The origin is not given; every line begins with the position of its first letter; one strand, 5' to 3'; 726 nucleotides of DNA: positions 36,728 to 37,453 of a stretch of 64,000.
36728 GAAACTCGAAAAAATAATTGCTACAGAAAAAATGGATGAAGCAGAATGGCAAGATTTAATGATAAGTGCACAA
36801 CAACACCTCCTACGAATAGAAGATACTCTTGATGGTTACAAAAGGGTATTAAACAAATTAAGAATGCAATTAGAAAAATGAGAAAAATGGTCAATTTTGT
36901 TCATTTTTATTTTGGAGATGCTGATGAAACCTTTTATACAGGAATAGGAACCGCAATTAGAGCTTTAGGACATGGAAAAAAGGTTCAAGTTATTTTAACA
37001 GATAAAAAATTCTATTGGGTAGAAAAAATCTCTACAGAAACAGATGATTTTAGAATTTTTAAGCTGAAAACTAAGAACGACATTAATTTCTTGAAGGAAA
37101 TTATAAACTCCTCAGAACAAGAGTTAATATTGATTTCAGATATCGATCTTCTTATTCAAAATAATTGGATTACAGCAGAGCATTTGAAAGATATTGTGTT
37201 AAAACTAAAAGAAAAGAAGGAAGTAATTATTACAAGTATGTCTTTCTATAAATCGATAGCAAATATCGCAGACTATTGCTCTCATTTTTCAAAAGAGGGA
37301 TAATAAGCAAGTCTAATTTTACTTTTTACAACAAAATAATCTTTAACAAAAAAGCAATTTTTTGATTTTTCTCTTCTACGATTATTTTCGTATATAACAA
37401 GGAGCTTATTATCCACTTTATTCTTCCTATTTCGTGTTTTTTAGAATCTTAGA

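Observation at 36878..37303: CobO-like pseudo-enzyme coupled to an acidic coiled-coil protein, 2.6 kb from a genuine cobO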

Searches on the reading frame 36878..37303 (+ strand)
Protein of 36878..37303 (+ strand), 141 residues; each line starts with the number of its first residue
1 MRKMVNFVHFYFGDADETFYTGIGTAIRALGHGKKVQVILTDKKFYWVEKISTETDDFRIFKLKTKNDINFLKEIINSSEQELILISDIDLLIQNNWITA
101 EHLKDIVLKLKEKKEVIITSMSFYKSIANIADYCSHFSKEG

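Call 3: search_protein_families(library=pfam, proteins=[window:36878-37303:+], max_evalue=1)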
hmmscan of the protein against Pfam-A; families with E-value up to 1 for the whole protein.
window:36878-37303:+ (141 aa): 1 family
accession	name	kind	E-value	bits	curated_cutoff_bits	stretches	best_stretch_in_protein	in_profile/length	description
PF02572.21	CobA_CobO_BtuR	-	1.2e-09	39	25.7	2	54-139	70-155/172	ATP:corrinoid adenosyltransferase BtuR/CobO/CobP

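Call 4: search_protein_families(library=ncbifam, proteins=[window:36878-37303:+], max_evalue=1)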
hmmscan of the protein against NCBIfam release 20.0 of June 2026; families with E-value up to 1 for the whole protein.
window:36878-37303:+ (141 aa): 4 families
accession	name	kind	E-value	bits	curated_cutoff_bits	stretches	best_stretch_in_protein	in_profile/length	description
TIGR00708.1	cobA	equivalog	3.8e-09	36.6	167.75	2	66-137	87-158/177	cob(I)yrinic acid a,c-diamide adenosyltransferase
NF004637.0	PRK05986.1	subfamily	1.1e-07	31.7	185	2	64-136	105-177/197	cob(I)yrinic acid a,c-diamide adenosyltransferase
NF005648.0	PRK07414.1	equivalog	0.0012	18.5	248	1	69-135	104-170/178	P-loop NTPase family protein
NF005806.0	PRK07666.1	equivalog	0.12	11.7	286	1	22-116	18-111/239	3-ketoacyl-ACP reductase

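Call 5: find_homologous_proteins(query=window:36878-37303:+, max_evalue=0.001)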
Query window:36878-37303:+ (141 aa): 2 proteins with E <= 0.001 among 18 candidates.
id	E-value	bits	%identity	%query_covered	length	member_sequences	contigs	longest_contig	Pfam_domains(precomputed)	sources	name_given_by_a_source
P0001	4.6e-86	304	100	100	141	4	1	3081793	PF02572.22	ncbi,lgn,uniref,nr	ncbi:MAG: hypothetical protein K9W45_07700 [Candidatus Heimdallarchaeum aukensis]|uniref:Uncharacter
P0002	8.1e-57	209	71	100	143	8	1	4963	PF02572.22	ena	-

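Call 6: search_solved_structures(query=window:36878-37303:+, max_evalue=10, show_alignments=3)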
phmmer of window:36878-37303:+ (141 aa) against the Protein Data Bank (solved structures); distinct sequences matched with E-value up to 10: 4.
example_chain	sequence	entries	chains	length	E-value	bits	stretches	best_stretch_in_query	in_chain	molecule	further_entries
4hut_A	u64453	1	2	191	0.11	15.8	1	16-40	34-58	Cob(I)yrinic acid a,c-diamide adenosyltransferase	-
1g5r_A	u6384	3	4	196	0.12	15.7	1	16-40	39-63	COB(I)ALAMIN ADENOSYLTRANSFERASE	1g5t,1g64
1kho_A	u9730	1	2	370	0.19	15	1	10-75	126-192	alpha-toxin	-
1ca1_A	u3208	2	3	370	0.41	13.9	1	10-69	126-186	ALPHA-TOXIN | PHOSPHOLIPASE C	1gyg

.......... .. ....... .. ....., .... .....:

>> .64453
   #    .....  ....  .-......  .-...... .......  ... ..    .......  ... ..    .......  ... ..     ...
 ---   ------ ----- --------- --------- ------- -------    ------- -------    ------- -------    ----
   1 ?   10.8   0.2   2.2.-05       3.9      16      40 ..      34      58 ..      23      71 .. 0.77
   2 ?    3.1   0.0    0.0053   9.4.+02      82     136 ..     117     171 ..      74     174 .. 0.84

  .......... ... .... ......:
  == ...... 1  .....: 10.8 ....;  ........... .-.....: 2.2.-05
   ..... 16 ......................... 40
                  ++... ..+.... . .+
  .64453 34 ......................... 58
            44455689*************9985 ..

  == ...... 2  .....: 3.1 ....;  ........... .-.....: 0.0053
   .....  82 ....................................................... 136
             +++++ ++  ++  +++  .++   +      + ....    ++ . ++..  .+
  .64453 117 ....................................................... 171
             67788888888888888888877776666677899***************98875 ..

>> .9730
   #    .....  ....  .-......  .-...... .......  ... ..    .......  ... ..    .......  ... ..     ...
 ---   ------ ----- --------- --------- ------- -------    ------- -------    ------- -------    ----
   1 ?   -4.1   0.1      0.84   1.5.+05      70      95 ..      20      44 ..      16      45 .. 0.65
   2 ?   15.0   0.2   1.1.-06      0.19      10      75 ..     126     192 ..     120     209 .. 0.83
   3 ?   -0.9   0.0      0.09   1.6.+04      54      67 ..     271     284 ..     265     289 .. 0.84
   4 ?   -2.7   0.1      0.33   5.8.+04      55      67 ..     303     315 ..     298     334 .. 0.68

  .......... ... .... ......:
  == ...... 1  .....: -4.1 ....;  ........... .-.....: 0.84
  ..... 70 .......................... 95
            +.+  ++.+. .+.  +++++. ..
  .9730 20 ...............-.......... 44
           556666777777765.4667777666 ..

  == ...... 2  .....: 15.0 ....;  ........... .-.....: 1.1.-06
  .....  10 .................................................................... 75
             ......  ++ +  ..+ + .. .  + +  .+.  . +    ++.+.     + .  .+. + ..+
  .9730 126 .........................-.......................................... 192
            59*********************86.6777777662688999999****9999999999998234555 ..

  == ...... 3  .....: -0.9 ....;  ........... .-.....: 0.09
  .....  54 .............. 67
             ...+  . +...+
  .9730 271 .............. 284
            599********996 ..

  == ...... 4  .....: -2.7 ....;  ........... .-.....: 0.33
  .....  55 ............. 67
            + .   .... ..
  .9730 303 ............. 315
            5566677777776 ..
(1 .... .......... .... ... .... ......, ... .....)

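Call 8: find_encoding_contigs(protein=P0002, flank=10000)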
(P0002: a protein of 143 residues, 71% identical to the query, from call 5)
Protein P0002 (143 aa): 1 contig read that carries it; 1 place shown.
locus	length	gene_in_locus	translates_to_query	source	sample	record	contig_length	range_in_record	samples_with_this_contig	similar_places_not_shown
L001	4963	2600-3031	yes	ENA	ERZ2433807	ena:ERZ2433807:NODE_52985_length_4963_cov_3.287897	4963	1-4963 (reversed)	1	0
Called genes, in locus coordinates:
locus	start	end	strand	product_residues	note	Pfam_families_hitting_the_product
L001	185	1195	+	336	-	-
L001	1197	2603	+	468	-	-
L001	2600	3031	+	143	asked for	PF02572:CobA_CobO_BtuR (faint)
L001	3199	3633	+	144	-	PF03479:PCC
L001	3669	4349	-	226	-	PF22725:GFO_IDH_MocA_C3, PF02894:GFO_IDH_MocA_C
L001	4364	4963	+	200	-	?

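Call 21: search_protein_representatives(alignment_id=A2)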
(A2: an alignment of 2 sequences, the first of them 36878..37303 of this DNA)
Query: 2 sequences, 145 profile positions. Proteins with E-value up to 0.001 (for the whole library): 44; up to 1e-10: 15; up to 1e-30: 1. The best 44 are listed.
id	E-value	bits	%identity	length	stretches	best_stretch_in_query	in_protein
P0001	8.5e-84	295.1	-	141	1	1-141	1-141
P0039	3.2e-24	101.9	-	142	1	7-138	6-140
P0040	1.1e-21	93.6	-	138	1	4-138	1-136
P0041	3.3e-21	92.1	-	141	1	4-140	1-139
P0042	3.3e-21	92.1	-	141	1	5-139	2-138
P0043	9.9e-19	84.1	-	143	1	7-138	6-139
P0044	3.1e-18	82.5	-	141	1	5-138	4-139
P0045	3.4e-17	79.1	-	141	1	4-138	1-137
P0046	3.7e-17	79.0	-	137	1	4-139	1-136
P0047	4.3e-16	75.5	-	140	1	4-140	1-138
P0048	4.3e-15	72.3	-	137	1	4-137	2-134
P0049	2.0e-14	70.1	-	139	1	5-138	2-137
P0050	4.7e-13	65.6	-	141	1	6-137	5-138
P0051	1.1e-12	64.4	-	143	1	5-138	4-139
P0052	8.5e-12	61.6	-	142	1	3-137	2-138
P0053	1.6e-10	57.5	-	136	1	5-138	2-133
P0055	2.1e-09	53.8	-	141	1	7-138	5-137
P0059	1.8e-06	44.3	-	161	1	7-143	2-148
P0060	2.4e-06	43.9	-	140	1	7-138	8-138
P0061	4.5e-06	43.0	-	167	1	5-140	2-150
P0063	7.5e-06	42.3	-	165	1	8-140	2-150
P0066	2.9e-05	40.4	-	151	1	8-138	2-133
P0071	1.6e-04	38.0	-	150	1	5-141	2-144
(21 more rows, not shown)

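Call 33: predict_structure(alignment_id=A6)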
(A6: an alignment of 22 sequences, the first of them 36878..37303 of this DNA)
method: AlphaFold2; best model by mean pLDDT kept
length: 141 residues; sequences in the alignment: 22
mean_pLDDT: 93.3   pTM: 0.88
mean pLDDT of the five models: 93.3, 93.2, 93.1, 92.0, 91.8
residues with pLDDT >= 90: 115; 70-90: 22; 50-70: 4; < 50: 0
segments of 3 or more residues with pLDDT < 50: none
pLDDT, mean of each block of 10 residues (from residue 1): 89 98 96 94 94 82 92 86 95 96 97 97 98 95 59
secondary structure, 60 per line:
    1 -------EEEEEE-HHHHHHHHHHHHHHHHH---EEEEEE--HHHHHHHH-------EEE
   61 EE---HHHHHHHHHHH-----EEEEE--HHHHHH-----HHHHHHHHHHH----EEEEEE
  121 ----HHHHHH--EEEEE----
elements in order: E8-13 H15-31 E35-40 H43-50 E58-62 H66-76 E82-86 H89-94 H100-110 E115-120 H125-130 E133-137

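Call 42: find_encoding_contigs(protein=P0061, flank=7000, max_places=2)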
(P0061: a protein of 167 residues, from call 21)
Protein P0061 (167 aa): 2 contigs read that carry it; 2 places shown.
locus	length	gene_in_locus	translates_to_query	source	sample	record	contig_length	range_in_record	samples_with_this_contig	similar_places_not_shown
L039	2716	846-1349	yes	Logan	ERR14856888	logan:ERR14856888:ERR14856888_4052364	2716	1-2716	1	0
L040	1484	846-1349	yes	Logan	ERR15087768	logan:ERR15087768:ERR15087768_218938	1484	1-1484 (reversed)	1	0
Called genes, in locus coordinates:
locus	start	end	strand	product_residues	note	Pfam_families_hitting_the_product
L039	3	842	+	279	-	?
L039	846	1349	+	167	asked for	PF02572:CobA_CobO_BtuR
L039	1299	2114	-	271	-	PF02475:TRM5-TYW2_MTfase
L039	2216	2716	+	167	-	?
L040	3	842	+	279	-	?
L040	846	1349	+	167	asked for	PF02572:CobA_CobO_BtuR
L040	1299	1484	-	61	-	?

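Call 43: find_encoding_contigs(protein=P0071, flank=7000, max_places=2)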
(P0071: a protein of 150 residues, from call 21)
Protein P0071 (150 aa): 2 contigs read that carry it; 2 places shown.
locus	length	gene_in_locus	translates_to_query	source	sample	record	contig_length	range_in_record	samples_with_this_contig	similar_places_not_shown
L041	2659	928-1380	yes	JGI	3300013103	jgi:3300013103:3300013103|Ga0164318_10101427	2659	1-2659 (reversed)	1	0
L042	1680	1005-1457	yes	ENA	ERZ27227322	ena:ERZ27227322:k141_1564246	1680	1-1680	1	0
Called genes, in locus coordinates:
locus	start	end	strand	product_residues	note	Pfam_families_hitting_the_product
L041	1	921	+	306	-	?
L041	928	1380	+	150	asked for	PF02572:CobA_CobO_BtuR (faint)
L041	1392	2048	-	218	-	PF00179:UQ_con, PF05743:UEV, PF28231:STB2_C (weak)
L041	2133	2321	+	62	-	-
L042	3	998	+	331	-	?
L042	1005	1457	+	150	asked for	PF02572:CobA_CobO_BtuR (faint)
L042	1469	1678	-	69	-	?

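Call 44: find_encoding_contigs(protein=P0060, flank=7000, max_places=2)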
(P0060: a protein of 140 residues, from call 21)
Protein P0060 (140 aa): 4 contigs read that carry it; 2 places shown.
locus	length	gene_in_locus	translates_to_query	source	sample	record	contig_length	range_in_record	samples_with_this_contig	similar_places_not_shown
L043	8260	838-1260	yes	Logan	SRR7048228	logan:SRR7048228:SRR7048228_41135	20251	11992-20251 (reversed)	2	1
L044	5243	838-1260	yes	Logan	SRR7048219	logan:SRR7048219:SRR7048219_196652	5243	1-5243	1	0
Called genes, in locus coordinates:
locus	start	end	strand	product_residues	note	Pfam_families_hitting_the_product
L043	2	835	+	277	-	?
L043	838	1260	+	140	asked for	-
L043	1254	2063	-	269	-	PF25133:TYW2_N_2 (weak), PF02475:TRM5-TYW2_MTfase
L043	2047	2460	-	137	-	PF18477:PIN_9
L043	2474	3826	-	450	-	PF00009:GTP_EFTU, PF03144:GTP_EFTU_D2 (faint), PF09173:eIF2_C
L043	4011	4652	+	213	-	PF03876:SHS2_Rpb7-N, PF00575:S1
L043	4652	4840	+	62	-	PF06093:Spt4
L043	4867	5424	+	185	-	-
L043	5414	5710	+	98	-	PF01282:Ribosomal_S24e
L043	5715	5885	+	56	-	PF01599:Ribosomal_S27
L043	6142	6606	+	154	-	-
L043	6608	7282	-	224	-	PF00121:TIM, PF05690:ThiG (weak)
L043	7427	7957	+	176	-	PF03259:Robl_LC7 (weak)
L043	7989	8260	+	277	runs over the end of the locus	PF23442:DUF7125 (faint)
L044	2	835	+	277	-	?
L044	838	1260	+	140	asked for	-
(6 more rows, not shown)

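Call 51: list_cluster_members(proteins=[P0063, P0066, P0059, P0061, P0071, P0055, P0060, P0048, P0053])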
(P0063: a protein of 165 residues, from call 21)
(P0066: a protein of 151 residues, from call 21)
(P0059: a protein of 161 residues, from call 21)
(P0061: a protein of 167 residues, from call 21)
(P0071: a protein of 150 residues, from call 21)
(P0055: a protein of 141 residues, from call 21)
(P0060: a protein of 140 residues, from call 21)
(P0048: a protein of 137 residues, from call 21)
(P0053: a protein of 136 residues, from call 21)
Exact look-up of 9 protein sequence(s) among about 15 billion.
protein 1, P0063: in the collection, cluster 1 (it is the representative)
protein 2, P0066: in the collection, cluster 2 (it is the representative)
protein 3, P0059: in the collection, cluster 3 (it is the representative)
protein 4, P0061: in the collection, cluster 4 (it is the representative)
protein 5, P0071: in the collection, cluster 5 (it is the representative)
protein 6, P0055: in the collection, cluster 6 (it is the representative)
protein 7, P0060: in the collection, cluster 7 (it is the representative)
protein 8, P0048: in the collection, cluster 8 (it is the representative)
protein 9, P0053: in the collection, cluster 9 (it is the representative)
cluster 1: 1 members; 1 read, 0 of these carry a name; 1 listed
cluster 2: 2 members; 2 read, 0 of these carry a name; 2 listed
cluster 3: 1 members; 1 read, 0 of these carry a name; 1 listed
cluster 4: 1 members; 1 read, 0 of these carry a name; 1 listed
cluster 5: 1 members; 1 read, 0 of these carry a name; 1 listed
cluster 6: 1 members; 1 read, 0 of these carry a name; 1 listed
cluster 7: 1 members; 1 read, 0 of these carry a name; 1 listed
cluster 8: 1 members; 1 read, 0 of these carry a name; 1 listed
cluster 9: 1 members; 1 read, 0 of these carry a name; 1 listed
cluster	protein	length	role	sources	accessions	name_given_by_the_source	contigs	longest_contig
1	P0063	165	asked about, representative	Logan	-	-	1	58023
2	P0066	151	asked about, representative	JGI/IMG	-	-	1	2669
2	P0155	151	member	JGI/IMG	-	-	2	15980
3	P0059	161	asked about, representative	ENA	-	-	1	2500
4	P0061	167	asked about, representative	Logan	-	-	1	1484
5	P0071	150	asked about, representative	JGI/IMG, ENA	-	-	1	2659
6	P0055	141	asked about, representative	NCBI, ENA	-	-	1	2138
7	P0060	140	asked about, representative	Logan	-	-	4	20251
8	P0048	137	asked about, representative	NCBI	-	-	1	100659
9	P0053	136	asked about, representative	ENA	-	-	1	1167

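Call 54: find_encoding_contigs(protein=P0063, flank=5000, max_places=1)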
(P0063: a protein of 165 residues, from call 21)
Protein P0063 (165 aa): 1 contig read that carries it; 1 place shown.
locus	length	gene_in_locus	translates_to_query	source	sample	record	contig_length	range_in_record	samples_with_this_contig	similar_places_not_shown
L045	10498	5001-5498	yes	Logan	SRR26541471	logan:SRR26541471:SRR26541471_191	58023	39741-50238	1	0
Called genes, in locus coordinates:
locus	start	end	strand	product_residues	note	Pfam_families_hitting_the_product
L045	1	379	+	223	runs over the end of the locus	PF08478:POTRA_1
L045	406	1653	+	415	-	PF02491:SHS2_FTSA, PF11104:PilM_2 (faint), PF06723:MreB_Mbl, PF14450:FtsA, PF21522:MreB-like_C (weak)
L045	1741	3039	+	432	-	PF00091:Tubulin, PF12327:FtsZ_C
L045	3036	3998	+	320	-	-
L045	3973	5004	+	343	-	PF00226:DnaJ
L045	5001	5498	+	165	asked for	PF02572:CobA_CobO_BtuR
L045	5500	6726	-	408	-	PF00015:MCPsignal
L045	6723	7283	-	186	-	PF01584:CheW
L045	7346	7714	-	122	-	PF00072:Response_reg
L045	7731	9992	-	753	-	PF01627:Hpt, PF02895:H-kinase_dim, PF02518:HATPase_c, PF01584:CheW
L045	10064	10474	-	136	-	PF00072:Response_reg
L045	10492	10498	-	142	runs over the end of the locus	PF00072:Response_reg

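Call 61: search_protein_families(library=padloc, proteins=[window:36878-37303:+], max_evalue=0.01)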
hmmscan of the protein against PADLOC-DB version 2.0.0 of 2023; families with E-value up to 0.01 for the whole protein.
window:36878-37303:+ (141 aa): 0 families
